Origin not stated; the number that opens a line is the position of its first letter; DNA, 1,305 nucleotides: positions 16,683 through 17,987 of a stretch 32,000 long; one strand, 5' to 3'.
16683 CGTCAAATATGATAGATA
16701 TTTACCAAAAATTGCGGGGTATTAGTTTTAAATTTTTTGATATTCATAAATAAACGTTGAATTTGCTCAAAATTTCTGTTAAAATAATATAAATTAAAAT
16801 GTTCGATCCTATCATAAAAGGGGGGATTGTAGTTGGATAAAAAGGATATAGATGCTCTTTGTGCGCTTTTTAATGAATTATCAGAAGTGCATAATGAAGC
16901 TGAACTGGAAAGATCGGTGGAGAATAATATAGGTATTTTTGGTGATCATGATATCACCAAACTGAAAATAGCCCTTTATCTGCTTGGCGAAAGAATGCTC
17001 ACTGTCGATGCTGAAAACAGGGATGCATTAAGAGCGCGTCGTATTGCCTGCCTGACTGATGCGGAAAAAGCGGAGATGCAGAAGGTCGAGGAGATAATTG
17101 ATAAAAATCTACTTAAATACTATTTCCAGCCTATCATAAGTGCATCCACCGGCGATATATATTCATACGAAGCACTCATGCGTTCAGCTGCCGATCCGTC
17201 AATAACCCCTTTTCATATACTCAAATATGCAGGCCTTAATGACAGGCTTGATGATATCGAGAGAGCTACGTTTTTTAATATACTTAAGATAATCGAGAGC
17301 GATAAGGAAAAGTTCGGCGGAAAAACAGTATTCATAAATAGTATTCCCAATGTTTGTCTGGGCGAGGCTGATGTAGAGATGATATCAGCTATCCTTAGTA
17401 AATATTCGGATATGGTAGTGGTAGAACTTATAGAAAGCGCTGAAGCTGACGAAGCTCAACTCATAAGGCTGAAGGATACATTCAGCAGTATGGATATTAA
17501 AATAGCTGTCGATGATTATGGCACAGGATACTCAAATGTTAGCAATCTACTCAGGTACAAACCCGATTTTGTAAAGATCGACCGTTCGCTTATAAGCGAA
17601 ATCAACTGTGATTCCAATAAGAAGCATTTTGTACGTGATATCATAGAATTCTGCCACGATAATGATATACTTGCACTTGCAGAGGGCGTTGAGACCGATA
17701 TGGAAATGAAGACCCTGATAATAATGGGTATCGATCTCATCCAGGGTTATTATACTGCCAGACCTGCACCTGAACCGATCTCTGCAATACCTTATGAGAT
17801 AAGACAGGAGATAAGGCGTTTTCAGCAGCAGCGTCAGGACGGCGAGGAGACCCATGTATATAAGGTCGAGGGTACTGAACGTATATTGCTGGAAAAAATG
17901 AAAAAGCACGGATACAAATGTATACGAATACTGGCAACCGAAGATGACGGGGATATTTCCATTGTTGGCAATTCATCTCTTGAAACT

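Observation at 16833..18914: Cytoplasmic, apparently active EAL domain fused to seven or eight exact 28-residue repeats (predicted beta-solenoid) of unknown function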

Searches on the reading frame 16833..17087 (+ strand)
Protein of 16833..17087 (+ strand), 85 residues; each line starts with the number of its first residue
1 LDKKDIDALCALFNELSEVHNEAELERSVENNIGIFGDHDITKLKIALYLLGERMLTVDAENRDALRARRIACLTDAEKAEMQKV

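Call 90: search_protein_families(library=pfam, proteins=[window:16833-17087:+], max_evalue=0.1)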
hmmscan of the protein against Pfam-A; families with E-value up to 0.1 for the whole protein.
window:16833-17087:+ (85 aa): 1 family
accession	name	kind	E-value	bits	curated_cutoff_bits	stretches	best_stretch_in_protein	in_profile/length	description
PF01861.22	BpsA_C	-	0.088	12.5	27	1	31-63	46-78/243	Branched-chain polyamine synthase A C-terminal domain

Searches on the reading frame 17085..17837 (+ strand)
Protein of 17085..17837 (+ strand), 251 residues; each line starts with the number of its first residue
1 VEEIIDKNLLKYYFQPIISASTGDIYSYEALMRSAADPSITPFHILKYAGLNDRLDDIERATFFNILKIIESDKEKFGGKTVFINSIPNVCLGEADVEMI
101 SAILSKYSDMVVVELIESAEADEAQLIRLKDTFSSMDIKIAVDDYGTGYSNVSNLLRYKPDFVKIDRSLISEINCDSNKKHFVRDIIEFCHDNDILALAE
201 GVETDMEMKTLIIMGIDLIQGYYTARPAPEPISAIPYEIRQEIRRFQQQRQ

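Call 68: find_homologous_proteins(query=window:17085-17837:+, max_evalue=1e-45)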
Query window:17085-17837:+ (251 aa): 55 proteins with E <= 1e-45 among 645 candidates.
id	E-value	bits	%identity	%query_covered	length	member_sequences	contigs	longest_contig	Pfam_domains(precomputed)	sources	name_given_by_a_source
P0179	2.2e-91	324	59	100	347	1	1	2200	PF00563.26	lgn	-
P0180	2.8e-91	323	60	100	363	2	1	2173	PF00563.26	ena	-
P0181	1.5e-90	321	60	97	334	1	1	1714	PF00563.26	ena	-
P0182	6.4e-90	319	56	100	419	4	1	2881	PF00563.26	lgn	-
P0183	4.5e-89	316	57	100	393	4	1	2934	PF00563.26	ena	-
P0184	8.1e-89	315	56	99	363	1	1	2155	PF00563.26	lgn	-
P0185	4.9e-88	313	73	78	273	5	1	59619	PF00563.26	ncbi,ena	-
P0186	4.1e-84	300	55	100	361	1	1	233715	PF00563.26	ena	-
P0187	5.4e-82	293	57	100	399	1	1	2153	PF00563.26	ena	-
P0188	1.0e-80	289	53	100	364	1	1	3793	PF00563.26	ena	-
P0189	2.5e-79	284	56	93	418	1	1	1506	PF00563.26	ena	-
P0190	4.0e-79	284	57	91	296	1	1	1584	PF00563.26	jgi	jgi:EAL domain-containing protein (putative c-di-GMP-specific phosphodiesterase class I)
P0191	4.9e-79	283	57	91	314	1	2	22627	PF00563.26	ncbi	-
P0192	2.0e-78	281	52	100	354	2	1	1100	PF00563.26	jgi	jgi:EAL domain-containing protein (putative c-di-GMP-specific phosphodiesterase class I)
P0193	3.1e-78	281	53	98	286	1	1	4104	PF00563.26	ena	-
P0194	2.7e-77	278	54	92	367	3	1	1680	PF00563.26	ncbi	-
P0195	9.0e-76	273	52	98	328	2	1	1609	PF00563.26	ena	-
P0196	3.4e-75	271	48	99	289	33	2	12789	PF00563.26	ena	-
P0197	1.3e-74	269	52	100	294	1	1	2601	PF00563.26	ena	-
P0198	6.2e-74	267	50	100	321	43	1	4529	PF00563.26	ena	-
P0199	6.6e-73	263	51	100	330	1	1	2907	PF00563.26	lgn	-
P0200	3.0e-71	258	52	98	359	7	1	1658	PF00563.26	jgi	-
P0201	4.7e-71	257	49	100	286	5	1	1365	PF00563.26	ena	-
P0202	4.8e-71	257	55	88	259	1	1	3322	PF00563.26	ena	-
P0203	1.1e-70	256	50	97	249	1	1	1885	PF00563.26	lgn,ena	-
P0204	1.2e-70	256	49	100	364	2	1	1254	PF00563.26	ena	-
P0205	1.9e-70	255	51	96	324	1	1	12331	PF00563.26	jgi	-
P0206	3.0e-70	255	49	99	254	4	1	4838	PF00563.26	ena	-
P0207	2.2e-69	252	50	96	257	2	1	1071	PF00563.26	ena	-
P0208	1.7e-67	246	47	100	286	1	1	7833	PF00563.26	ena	-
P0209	2.1e-67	245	49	99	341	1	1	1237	PF00563.26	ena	-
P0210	3.4e-67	245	49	98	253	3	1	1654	PF00563.26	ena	-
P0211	1.8e-63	232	57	79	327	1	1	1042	PF00563.26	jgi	jgi:EAL domain-containing protein (putative c-di-GMP-specific phosphodiesterase class I)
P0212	4.2e-63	231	50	86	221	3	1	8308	PF00563.26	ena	-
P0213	8.5e-63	230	52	83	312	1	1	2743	PF00563.26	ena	-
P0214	1.1e-61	227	49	87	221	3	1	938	PF00563.26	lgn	-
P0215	3.2e-61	225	53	77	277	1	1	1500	PF00563.26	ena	-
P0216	2.5e-60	222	56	79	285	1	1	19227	PF00563.26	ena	-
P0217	3.3e-60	222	58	73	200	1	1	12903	PF00563.26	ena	-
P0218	4.3e-59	218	48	87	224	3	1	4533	PF00563.26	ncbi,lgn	-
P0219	1.3e-56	210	50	88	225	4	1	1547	PF00563.26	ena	-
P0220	1.3e-55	207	49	87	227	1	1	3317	PF00563.26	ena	-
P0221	2.2e-55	206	53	76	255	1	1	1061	PF00563.26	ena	-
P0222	6.8e-53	198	45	99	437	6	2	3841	PF00563.26,PF00990.27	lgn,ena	-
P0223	2.1e-52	196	49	80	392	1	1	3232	PF00563.26,PF00990.27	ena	-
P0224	4.0e-52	195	54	72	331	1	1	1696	PF00563.26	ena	-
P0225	3.4e-51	192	46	99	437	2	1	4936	PF00563.26,PF00990.27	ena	-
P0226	3.9e-50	189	51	70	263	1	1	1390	PF00563.26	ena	-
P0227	9.1e-48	181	52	67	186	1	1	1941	PF00563.26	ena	-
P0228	1.5e-47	180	58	57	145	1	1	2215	PF00563.26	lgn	-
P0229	1.8e-47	180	55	64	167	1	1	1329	PF00563.26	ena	-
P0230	3.2e-47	179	57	63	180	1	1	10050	PF00563.26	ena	-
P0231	1.4e-46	177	47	75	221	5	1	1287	PF00563.26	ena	-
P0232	1.5e-46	177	58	55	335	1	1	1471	PF00563.26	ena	-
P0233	2.2e-46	177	57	58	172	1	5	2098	PF00563.26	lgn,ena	-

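Call 69: find_encoding_contigs(protein=P0186, flank=3000, max_places=1)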
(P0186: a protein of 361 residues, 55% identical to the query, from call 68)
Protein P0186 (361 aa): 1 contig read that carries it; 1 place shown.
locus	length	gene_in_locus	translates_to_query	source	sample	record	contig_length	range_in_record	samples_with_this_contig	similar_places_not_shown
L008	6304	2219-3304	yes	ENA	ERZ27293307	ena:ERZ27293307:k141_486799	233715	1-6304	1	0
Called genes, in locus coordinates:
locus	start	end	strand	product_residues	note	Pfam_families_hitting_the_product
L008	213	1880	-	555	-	PF07695:7TMR-DISM_7TM (weak), PF00990:GGDEF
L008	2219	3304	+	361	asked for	PF00563:EAL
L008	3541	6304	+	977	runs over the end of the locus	PF07494:Reg_prop (faint), PF07495:Y_Y_Y (weak), PF08668:HDOD (weak), PF01966:HD, PF13487:HD_5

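Call 70: find_encoding_contigs(protein=P0196, flank=3000, max_places=1)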
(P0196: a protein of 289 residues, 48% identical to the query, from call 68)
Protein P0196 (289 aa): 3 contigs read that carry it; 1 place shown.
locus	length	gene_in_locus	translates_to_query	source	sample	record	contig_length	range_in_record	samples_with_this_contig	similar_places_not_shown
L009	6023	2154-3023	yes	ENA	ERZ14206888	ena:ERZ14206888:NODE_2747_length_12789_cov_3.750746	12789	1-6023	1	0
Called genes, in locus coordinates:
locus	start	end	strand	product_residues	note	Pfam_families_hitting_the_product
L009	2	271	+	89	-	?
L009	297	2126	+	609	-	PF00532:Peripla_BP_1, PF13377:Peripla_BP_3, PF13407:Peripla_BP_4, PF00990:GGDEF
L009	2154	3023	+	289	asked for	PF00563:EAL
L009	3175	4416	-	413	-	PF13393:tRNA-synt_His, PF00587:tRNA-synt_2b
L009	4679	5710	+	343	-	PF01118:Semialdhyde_dh, PF02774:Semialdhyde_dhC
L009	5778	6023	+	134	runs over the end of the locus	PF00293:NUDIX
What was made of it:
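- X is optional: EAL relatives at 55% and 48% identity lack it (calls 68-70). Closely related EALs function without X, at 55% and 48% identity (calls 68-70).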

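Call 73: search_solved_structures(query=window:17085-17837:+, max_evalue=1e-15, show_alignments=3)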
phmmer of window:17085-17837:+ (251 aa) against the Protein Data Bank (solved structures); distinct sequences matched with E-value up to 1e-15: 13.
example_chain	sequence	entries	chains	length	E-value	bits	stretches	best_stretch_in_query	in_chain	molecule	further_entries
6ifq_B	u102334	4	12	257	1.8e-22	83.4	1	13-236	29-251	cyclic di nucleotide phoshodiesterase | EAL domain protein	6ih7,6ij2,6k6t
6ih1_A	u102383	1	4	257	1.8e-22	83.4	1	13-236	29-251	cyclic di nucleotide phoshodiesterase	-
4y9o_A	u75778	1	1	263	3.8e-20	75.8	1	110-230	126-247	PA3825-EAL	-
5mf5_A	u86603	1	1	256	3.9e-20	75.8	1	110-230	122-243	Diguanylate phosphodiesterase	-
5mkg_A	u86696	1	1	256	4.3e-20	75.7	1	110-230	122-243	Diguanylate phosphodiesterase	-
5mkg_B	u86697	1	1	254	4.3e-20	75.6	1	110-229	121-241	Diguanylate phosphodiesterase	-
5mfu_A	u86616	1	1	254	4.4e-20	75.6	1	110-229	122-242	cyclic-guanylate-specific phosphodiesterase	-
4y8e_A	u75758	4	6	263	4.5e-20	75.6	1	110-230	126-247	PA3825 EAL | PA3825-EAL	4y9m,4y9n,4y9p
4q6j_A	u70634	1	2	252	5.5e-20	75.3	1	5-230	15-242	Lmo0131 protein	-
3gfx_A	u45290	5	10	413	4.2e-19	72.4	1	12-239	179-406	Klebsiella pneumoniae BlrP1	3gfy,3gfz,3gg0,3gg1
5m1t_A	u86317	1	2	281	2e-16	63.6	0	111-230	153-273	MucR Phosphodiesterase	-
4rni_A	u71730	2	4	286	3.9e-16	62.7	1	112-230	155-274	Motility regulator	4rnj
4rnh_A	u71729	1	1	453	9.6e-16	61.4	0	112-230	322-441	Motility regulator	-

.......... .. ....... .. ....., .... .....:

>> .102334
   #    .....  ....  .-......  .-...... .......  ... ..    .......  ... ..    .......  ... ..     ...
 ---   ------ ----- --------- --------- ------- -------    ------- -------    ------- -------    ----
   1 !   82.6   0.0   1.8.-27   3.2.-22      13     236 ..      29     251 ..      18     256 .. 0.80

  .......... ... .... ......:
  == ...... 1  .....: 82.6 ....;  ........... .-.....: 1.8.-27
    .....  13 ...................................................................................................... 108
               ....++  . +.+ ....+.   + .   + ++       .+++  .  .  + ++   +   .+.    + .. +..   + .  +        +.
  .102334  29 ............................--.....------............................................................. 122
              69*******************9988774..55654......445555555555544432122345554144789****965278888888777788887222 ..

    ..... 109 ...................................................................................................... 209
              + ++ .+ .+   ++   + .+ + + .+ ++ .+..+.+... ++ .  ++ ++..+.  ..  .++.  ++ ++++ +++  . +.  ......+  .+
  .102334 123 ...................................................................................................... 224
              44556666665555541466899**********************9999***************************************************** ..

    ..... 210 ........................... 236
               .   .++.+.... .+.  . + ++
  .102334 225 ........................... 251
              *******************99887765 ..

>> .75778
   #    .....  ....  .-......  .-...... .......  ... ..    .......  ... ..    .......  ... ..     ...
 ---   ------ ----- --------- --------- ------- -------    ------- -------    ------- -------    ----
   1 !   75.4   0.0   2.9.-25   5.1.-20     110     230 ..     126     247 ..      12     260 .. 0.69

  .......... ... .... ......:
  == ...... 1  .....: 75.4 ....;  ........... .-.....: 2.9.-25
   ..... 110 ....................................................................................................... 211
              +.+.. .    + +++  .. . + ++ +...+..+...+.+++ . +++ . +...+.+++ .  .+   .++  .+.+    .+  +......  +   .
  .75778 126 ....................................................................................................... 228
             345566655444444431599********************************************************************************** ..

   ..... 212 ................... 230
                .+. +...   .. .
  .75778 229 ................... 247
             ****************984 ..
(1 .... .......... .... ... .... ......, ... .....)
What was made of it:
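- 17085..17765 (+): EAL domain (aa 85-311). Catalytic set: E113, R117, N169, E198, E201, D227, D228, K248, D250, E284, E287, Q304. Loop 6 is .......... Aligned to VcEAL and PA3825 (call 73).
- Checked: They align with the catalytic motifs of the solved EAL proteins VcEAL (6IFQ) and PA3825 (call 73).
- Active-site motifs align with the solved EAL proteins VcEAL and PA3825 (call 73).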
